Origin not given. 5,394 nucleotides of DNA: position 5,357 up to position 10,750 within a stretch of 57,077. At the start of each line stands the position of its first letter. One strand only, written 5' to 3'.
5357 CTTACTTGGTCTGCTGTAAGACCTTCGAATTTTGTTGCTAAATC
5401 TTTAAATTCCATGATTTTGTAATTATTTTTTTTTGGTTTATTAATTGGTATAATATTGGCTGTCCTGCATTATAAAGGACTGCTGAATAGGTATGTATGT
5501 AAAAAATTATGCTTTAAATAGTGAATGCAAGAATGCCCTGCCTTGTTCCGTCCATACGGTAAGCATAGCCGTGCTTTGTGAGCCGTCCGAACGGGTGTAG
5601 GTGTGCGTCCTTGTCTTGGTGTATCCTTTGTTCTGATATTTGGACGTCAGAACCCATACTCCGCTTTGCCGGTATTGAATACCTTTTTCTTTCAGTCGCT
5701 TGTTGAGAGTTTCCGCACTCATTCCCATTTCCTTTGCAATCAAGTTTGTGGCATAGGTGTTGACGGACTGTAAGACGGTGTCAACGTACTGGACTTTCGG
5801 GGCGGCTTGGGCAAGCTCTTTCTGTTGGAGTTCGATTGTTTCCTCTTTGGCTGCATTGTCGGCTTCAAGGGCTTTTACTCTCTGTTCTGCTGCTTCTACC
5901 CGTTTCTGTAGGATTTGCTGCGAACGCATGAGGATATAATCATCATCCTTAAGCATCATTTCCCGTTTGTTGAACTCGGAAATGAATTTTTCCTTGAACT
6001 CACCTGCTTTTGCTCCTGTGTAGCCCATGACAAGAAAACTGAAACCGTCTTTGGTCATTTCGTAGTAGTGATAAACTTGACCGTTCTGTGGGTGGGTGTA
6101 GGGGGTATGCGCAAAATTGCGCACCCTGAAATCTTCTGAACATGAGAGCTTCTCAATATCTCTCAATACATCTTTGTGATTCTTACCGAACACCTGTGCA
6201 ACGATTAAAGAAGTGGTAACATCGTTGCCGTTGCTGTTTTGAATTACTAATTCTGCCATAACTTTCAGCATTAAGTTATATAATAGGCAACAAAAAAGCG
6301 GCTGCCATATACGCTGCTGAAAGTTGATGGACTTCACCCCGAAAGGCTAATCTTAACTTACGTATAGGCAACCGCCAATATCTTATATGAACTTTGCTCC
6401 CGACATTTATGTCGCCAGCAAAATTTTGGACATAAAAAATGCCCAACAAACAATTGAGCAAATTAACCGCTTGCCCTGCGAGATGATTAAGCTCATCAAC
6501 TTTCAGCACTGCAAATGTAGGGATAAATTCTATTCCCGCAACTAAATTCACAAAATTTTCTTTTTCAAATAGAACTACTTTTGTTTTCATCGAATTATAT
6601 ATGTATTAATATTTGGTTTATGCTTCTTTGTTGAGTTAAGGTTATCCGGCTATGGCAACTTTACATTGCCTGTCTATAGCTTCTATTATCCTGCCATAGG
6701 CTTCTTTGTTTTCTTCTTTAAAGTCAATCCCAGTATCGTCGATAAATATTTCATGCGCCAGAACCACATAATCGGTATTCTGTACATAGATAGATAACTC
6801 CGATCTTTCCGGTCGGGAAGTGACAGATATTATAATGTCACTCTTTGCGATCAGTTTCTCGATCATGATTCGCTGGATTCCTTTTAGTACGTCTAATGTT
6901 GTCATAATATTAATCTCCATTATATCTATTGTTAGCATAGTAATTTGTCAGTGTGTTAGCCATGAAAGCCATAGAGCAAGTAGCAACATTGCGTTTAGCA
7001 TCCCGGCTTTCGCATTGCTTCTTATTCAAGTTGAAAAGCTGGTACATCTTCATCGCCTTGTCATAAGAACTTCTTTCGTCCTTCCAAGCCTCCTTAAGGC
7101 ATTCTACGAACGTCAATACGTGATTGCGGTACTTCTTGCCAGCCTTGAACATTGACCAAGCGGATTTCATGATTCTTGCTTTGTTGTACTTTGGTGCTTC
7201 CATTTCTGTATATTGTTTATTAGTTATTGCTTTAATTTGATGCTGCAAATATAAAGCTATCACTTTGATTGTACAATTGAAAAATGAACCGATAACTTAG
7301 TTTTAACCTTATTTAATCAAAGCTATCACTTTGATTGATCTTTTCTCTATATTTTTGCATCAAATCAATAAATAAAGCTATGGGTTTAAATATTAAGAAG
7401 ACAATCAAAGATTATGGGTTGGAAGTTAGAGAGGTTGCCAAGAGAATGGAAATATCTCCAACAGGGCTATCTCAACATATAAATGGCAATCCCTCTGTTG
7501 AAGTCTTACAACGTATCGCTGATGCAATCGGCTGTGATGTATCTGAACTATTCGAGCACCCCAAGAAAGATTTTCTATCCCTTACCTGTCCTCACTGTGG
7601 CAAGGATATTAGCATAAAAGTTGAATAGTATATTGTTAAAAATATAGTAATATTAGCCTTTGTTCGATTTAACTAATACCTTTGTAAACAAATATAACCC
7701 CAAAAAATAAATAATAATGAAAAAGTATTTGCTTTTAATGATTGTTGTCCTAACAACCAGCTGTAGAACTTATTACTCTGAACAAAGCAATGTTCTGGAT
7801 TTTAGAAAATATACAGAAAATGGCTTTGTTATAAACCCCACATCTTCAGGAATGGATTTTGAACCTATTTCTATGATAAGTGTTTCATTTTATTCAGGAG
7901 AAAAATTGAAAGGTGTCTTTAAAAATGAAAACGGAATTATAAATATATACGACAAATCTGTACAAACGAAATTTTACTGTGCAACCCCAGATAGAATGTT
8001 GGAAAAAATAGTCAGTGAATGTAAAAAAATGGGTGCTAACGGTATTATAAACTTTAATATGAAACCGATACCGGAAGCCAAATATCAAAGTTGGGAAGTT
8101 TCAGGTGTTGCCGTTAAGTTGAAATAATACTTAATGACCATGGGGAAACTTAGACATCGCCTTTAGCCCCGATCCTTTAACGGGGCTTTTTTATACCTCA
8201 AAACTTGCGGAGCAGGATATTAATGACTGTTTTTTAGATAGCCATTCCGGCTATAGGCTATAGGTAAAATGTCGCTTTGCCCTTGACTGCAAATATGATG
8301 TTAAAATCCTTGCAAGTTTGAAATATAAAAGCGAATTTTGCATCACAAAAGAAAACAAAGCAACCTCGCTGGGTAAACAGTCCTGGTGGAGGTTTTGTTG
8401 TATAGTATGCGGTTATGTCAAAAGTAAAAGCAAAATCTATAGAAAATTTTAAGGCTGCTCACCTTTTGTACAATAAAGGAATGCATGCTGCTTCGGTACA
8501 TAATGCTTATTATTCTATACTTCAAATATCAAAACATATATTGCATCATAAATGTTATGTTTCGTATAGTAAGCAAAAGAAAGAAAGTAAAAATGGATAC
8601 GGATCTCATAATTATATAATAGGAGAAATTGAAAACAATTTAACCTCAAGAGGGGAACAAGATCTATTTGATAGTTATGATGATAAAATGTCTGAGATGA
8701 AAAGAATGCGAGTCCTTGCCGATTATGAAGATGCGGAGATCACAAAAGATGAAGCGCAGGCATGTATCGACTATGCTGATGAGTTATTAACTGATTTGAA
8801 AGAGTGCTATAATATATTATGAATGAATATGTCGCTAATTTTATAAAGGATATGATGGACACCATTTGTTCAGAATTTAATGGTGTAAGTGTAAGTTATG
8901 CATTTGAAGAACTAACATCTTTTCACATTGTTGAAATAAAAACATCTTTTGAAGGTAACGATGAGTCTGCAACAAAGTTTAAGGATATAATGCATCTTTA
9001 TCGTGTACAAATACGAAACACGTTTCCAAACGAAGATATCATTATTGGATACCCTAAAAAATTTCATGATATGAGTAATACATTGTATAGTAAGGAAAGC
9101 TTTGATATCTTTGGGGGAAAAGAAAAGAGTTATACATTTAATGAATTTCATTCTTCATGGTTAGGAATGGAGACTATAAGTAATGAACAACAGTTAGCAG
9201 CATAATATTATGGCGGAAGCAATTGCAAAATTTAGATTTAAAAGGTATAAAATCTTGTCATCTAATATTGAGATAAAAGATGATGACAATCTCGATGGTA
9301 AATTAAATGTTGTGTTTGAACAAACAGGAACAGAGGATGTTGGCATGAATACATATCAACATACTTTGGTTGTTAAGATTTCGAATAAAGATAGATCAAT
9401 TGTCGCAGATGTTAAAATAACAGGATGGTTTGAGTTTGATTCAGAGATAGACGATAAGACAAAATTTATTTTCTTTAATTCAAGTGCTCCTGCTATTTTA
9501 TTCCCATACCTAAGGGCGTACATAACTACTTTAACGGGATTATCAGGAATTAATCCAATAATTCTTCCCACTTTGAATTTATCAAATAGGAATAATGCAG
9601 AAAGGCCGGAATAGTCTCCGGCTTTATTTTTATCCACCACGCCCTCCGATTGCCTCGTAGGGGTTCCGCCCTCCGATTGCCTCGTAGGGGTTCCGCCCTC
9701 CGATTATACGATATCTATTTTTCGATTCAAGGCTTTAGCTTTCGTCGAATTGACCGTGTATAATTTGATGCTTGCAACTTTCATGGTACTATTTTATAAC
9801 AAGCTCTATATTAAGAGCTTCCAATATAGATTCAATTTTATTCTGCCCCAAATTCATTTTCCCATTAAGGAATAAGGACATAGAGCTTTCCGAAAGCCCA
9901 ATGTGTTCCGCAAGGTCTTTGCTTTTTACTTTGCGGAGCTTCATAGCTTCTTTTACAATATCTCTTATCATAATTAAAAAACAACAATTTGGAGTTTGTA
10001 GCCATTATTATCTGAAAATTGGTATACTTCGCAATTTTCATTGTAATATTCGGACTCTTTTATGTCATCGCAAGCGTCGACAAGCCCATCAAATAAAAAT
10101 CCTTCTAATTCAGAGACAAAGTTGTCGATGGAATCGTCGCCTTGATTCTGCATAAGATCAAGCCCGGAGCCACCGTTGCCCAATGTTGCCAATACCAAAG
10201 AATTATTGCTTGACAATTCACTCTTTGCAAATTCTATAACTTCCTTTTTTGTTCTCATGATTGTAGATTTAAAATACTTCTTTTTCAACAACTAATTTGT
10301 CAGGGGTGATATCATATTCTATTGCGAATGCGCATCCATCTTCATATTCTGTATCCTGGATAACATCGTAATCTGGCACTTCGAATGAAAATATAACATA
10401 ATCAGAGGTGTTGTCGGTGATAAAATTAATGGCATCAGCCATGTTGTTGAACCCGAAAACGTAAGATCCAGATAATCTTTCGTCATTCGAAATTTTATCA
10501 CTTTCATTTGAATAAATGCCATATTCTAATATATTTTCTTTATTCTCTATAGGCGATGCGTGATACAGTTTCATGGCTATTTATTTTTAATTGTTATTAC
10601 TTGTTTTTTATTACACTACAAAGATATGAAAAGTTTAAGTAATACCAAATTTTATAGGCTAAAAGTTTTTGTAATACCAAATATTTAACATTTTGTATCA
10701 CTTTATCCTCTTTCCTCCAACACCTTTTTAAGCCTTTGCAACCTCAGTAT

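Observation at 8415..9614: HEPN, unknown and SecB-like three-gene operon: candidate toxin-antitoxin-chaperone (TAC) module in a phage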

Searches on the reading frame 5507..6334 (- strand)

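Call 87: search_protein_families(library=pfam, proteins=[window:5507-6334:-], max_evalue=0.01)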
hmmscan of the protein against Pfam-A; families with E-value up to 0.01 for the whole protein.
window:5507-6334:- (275 aa): 3 families
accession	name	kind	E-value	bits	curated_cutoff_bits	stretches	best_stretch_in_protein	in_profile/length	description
PF03374.19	ANT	-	5.4e-30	104.4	25.3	1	171-274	1-106/108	Phage antirepressor protein KilAC domain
PF09669.15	Phage_pRha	-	5.7e-29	101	29.9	1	40-123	1-88/91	Phage regulatory protein Rha (Phage_pRha)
PF18709.6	DLP_helical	-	0.0018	18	25.5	1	139-213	69-144/340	Dynamin-like helical domain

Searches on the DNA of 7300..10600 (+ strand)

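Call 8: search_dna_similar(query=window:7300-10600:+, collection=phages, mode=distant, max_rows=15)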
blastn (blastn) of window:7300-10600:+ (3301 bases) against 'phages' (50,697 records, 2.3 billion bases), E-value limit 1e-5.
No match.

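Call 86: search_rna_families(source=window, start=7600, end=10000, threshold=evalue, max_evalue=1)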
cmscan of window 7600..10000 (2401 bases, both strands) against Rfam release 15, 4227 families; matches with E-value up to 1: 1.
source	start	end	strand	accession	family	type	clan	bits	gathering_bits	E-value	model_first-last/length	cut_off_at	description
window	8157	8194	+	RF02837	anti-hemB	Gene; sRNA;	-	20.9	49.5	0.069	1-81/81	no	Burkholderia RNA 7 (anti-hemB)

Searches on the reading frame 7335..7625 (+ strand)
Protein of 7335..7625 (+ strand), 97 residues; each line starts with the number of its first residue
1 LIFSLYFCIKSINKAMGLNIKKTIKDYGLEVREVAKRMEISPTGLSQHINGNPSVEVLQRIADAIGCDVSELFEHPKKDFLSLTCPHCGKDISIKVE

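Call 87: search_protein_families(library=pfam, proteins=[window:7335-7625:+], max_evalue=0.01)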
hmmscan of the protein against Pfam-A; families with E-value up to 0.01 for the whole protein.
window:7335-7625:+ (97 aa): 4 families
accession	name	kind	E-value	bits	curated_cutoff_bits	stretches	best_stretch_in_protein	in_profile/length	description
PF13443.12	HTH_26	-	4.7e-10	40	22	1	19-77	1-62/63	Cro/C1-type HTH DNA-binding domain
PF01381.28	HTH_3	-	1.8e-08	34.7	23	1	20-72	1-55/55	Helix-turn-helix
PF12844.13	HTH_19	-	0.00044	20.5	30.2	1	19-73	3-59/64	Helix-turn-helix domain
PF13560.12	HTH_31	-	0.00063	20.4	27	1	28-72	14-61/64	Helix-turn-helix domain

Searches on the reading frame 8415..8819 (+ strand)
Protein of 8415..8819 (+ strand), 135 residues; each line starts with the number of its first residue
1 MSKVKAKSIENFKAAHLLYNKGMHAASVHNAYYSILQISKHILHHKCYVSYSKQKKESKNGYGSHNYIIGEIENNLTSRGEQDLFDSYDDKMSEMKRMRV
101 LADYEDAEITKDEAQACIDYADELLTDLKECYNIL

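Call 3: search_protein_families(library=pfam, proteins=[window:8415-8819:+], max_evalue=1)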
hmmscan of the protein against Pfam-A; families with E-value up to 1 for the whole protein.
window:8415-8819:+ (135 aa): 3 families
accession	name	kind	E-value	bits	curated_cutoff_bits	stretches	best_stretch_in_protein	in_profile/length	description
PF05168.19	HEPN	-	1.3e-07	32.2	22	1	4-130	4-116/117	HEPN domain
PF23671.1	HTH_70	-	0.043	14.4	27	1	51-98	19-66/71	HTH 3-helical bundle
PF05718.17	Pox_int_trans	-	0.049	12.8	22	1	24-87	56-117/382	Poxvirus intermediate transcription factor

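Call 4: search_protein_families(library=padloc, proteins=[window:8415-8819:+], max_evalue=1)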
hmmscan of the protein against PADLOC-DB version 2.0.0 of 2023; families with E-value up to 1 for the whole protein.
window:8415-8819:+ (135 aa): 1 family
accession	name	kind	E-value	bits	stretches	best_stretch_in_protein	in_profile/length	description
PDLC04379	PDC-M05B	-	4.7e-05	21.4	1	30-130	48-135/147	-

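Call 5: search_protein_families(library=phrogs, proteins=[window:8415-8819:+], max_evalue=1)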
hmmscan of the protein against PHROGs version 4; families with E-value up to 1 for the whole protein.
window:8415-8819:+ (135 aa): 1 family
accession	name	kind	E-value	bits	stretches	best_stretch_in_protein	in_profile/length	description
phrog_28619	-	unknown function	0.11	13.9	1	66-124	34-94/102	-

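Call 6: search_protein_families(library=ncbifam, proteins=[window:8415-8819:+], max_evalue=1)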
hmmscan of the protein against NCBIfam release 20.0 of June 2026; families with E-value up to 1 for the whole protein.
window:8415-8819:+ (135 aa): 0 families

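Call 13: search_solved_structures(query=window:8415-8819:+, max_evalue=10, show_alignments=3)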
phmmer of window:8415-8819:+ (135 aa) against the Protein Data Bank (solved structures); distinct sequences matched with E-value up to 10: 1.
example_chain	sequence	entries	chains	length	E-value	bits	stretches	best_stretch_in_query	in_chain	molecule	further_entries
7yfz_A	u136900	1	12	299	1.5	12.5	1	62-105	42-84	Pam3 baseplate wedge gp22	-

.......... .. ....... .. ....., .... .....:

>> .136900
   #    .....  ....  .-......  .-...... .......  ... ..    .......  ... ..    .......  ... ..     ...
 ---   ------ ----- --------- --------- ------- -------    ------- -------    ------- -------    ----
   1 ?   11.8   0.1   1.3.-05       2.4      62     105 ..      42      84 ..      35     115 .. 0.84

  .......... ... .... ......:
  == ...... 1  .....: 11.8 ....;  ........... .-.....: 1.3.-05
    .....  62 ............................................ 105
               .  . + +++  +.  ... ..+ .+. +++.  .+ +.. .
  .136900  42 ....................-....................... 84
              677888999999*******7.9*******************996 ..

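Call 15: find_homologous_proteins(query=window:8415-8819:+, max_evalue=0.001)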
Query window:8415-8819:+ (135 aa): 7 proteins with E <= 0.001 among 11 candidates.
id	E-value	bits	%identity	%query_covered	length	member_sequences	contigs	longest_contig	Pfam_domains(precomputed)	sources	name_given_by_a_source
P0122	2.3e-82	291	100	100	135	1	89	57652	PF05168.20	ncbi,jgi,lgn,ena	jgi:uncharacterized protein (UPF0332 family)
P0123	7.5e-82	290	99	100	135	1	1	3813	PF05168.20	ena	-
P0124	1.5e-81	289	99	100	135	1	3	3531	PF05168.20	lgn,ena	-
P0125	4.6e-81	287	99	100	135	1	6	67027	PF05168.20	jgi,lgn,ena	-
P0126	5.5e-67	242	99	84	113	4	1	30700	PF05168.20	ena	-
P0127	9.5e-60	218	100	76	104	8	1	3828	-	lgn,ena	-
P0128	1.2e-36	144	100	51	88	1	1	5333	PF05168.20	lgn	-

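Call 49: search_solved_structures(query=A3, max_evalue=10, show_alignments=4)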
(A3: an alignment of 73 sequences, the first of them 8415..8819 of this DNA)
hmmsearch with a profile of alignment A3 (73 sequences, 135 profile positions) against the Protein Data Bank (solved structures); distinct sequences matched with E-value up to 10: 4.
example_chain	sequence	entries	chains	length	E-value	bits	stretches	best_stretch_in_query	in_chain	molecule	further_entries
9xbd_A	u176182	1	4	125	8.2e-09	38.6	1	4-131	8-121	HEPN domain-containing protein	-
9xbc_A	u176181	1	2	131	1e-07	35.1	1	4-131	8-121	HEPN domain-containing protein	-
2hsb_A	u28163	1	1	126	0.28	14.2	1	6-133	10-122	Hypothetical UPF0332 protein AF0298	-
1rp3_B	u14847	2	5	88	0.35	13.9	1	53-108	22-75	anti sigma factor FlgM | anti-sigma factor FlgM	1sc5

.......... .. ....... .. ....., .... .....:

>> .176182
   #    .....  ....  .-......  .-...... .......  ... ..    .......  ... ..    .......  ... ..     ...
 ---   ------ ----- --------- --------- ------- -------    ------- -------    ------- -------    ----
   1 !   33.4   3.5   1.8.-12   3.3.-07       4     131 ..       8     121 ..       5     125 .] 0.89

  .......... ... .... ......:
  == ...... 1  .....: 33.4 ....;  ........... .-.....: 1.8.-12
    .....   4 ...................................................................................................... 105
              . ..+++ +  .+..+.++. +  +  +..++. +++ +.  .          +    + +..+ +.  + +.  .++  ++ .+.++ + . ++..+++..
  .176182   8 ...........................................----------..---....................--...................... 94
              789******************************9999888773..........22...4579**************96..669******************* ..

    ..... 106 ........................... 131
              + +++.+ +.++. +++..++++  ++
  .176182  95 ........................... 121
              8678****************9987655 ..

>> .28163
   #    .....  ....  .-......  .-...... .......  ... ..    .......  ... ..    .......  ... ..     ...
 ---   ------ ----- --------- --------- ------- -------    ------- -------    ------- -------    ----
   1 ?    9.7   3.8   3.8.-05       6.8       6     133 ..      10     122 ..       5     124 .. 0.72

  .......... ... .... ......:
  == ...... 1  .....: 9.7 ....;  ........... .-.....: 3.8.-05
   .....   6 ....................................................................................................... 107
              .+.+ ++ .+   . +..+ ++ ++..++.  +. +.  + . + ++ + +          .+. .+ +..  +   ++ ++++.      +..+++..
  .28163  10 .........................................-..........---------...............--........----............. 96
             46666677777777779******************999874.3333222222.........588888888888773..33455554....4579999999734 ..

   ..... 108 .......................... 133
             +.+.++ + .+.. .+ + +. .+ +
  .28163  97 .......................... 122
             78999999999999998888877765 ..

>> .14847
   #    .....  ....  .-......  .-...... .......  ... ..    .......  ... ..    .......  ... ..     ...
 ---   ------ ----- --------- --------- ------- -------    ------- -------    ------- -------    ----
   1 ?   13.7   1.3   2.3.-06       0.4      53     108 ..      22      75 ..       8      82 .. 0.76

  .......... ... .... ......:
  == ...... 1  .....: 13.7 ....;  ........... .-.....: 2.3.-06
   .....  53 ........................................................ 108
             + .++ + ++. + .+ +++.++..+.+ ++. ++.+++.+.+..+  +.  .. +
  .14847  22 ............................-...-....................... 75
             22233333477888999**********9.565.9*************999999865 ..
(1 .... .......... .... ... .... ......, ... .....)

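Call 50: search_protein_families(library=pfam, alignment_id=A3, max_evalue=0.01)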
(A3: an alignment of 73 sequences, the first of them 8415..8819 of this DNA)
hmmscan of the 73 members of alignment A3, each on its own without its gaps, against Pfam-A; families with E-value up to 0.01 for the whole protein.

A. member 1, window:8415-8819:+ (135 aa): 1 family
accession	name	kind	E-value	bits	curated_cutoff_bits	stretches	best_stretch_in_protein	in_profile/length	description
PF05168.19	HEPN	-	1.3e-07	32.2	22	1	4-130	4-116/117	HEPN domain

B. families by the number of members that match (of 73 scanned): 9 families
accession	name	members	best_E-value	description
PF05168.19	HEPN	55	8.5e-10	HEPN domain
PF18728.6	HEPN_AbiV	3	0.0033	AbiV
PF20797.2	HepT-like_2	1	0.0016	HepT-like protein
PF25191.1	DUF7832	1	0.0023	Domain of unknown function (DUF7832)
PF21937.1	Yop-YscD_ppl_2nd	1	0.0039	YscD/CdsD-like Bon-like domain 2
PF12983.12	DUF3867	1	0.0042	Protein of unknown function (DUF3867)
PF03622.19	IBV_3B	1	0.0044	IBV 3B protein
PF23671.1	HTH_70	1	0.0063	HTH 3-helical bundle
PF15372.11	DUF4600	1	0.009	Domain of unknown function (DUF4600)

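Call 84: predict_structure(protein=window:8415-8819:+)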
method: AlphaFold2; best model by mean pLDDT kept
length: 135 residues; sequences in the alignment: 1
mean_pLDDT: 51.3   pTM: 0.42
mean pLDDT of the five models: 51.3, 48.6, 42.8, 41.7, 40.4
residues with pLDDT >= 90: 0; 70-90: 0; 50-70: 73; < 50: 62
segments of 3 or more residues with pLDDT < 50: 1-12, 17-28, 47-79
pLDDT, mean of each block of 10 residues (from residue 1): 41 49 48 58 51 41 32 43 63 63 54 63 62 49
secondary structure, 60 per line:
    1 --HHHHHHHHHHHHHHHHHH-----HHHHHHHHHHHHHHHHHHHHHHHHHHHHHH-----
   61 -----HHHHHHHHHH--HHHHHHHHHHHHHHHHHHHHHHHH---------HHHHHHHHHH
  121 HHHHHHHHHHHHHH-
elements in order: H3-20 H26-55 H66-75 H78-101 H111-134
